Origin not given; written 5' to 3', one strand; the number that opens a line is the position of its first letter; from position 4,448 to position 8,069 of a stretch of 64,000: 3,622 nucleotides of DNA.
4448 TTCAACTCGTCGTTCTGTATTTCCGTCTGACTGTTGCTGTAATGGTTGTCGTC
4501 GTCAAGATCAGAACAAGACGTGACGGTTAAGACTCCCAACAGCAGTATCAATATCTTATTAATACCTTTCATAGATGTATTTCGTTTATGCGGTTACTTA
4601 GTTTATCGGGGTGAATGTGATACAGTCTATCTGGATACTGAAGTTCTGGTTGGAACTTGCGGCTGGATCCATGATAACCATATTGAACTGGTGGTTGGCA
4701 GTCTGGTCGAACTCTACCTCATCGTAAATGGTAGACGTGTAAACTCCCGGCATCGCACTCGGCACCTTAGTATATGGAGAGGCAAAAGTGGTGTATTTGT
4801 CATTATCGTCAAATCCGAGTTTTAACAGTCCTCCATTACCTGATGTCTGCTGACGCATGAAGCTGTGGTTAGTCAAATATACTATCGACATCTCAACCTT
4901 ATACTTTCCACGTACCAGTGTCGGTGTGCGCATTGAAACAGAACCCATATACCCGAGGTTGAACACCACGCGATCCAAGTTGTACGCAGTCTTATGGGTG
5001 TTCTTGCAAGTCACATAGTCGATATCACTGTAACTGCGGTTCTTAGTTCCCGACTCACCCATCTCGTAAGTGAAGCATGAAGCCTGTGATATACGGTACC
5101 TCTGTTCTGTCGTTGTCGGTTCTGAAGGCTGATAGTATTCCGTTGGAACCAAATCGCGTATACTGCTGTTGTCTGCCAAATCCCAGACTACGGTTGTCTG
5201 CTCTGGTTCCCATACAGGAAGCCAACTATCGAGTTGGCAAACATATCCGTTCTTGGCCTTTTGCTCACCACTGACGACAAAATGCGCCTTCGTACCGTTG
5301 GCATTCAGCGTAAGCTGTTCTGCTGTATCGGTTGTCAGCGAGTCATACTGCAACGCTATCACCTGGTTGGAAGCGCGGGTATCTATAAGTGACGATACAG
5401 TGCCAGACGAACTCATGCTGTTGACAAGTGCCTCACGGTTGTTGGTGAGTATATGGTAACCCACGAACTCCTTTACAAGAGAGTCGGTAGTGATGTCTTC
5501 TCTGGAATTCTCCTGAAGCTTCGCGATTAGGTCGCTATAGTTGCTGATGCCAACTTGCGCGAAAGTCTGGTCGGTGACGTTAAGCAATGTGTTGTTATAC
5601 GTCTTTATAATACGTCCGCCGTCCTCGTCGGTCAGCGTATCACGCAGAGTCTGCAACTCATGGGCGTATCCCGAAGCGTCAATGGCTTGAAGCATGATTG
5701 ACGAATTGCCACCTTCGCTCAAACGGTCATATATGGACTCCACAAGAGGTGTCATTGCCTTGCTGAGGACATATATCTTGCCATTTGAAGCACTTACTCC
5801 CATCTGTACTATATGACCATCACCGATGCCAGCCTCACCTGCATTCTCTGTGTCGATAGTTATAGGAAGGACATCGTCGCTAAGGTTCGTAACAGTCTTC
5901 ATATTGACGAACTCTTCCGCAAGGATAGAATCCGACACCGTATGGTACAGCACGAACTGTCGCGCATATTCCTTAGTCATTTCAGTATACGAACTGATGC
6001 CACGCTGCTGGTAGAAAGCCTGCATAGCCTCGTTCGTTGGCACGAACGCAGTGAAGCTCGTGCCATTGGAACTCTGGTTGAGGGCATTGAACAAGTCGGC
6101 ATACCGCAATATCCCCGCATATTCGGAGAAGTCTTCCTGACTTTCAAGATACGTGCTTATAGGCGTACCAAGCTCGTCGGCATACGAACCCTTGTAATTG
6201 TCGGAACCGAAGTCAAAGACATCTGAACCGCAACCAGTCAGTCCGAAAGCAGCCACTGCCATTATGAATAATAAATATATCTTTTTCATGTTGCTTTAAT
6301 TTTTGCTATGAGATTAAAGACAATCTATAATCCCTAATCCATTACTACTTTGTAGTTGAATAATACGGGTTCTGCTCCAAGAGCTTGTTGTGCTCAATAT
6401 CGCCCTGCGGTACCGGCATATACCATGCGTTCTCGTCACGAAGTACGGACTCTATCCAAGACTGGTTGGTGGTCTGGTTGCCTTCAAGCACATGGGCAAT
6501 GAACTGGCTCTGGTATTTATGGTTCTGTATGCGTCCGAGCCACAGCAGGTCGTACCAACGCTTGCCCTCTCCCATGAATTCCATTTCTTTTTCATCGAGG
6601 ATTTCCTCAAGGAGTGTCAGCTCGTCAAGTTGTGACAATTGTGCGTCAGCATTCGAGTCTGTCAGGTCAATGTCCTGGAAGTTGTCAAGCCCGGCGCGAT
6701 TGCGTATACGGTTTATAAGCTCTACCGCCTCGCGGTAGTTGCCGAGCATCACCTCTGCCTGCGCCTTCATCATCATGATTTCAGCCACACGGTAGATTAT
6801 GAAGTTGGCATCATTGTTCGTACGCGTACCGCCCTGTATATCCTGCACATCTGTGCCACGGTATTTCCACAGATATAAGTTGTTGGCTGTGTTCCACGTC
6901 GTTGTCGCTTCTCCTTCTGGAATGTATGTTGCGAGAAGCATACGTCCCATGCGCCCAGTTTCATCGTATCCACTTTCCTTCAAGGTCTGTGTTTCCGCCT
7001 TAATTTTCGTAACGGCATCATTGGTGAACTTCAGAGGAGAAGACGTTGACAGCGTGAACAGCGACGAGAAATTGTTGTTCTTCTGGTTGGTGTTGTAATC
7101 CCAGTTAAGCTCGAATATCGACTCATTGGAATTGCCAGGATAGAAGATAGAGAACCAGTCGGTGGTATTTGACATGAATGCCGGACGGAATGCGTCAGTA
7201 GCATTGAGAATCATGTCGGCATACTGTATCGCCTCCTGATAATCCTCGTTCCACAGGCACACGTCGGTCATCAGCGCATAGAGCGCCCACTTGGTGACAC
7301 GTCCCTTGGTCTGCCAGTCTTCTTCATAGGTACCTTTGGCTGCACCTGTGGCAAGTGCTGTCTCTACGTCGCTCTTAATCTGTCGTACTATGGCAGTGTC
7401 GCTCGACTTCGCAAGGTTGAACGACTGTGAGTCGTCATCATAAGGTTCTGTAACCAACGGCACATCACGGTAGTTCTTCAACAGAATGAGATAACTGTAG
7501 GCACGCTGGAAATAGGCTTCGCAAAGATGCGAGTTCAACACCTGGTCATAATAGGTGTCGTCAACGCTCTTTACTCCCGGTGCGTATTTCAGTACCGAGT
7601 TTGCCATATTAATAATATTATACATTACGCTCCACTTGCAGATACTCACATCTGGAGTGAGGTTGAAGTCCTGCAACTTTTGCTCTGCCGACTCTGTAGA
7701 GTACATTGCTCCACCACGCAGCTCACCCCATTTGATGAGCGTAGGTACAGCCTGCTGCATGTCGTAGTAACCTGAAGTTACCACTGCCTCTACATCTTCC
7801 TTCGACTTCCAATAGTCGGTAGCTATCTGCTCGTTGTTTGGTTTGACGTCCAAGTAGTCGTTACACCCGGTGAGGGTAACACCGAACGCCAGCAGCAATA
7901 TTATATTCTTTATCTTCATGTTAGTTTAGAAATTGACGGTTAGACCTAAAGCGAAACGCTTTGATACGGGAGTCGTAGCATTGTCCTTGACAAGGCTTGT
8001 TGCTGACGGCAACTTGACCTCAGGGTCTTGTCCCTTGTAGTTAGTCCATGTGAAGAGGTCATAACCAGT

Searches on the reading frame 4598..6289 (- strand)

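Call 22: search_protein_families(library=pfam, proteins=[window:4598-6289:-])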
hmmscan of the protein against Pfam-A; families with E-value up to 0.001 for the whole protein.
window:4598-6289:- (563 aa): 2 families
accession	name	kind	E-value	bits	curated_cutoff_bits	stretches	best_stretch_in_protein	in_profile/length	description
PF17133.9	DUF5108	-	3.6e-25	89.4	27.4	1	397-562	43-226/226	Domain of unknown function (DUF5108)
PF02469.27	Fasciclin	-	4.2e-21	75.8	22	1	53-181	2-123/123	Fasciclin domain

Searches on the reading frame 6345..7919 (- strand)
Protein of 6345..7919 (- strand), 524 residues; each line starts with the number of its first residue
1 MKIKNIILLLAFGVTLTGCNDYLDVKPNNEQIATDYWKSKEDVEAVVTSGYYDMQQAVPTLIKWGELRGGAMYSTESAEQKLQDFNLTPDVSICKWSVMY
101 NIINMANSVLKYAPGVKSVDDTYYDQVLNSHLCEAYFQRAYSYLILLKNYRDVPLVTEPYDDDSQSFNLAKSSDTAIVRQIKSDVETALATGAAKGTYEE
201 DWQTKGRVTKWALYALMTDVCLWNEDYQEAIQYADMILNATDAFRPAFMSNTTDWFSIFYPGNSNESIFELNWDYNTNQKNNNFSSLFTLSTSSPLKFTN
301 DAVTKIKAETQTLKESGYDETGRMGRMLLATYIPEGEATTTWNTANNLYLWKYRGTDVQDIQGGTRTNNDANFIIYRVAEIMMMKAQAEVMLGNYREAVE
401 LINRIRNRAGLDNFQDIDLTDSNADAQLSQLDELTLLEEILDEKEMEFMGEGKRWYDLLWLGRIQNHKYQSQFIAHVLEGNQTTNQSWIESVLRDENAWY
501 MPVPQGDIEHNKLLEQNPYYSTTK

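Call 22: search_protein_families(library=pfam, proteins=[window:6345-7919:-])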
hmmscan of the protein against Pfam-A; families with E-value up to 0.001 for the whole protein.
window:6345-7919:- (524 aa): 2 families
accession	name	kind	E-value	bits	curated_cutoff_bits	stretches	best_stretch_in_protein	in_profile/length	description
PF07980.17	SusD_RagB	-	1.7e-30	107.1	23.1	1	330-520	113-297/297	SusD family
PF14322.12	SusD-like_3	-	7.3e-17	62.7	27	1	21-221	1-190/191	Starch-binding associating with outer membrane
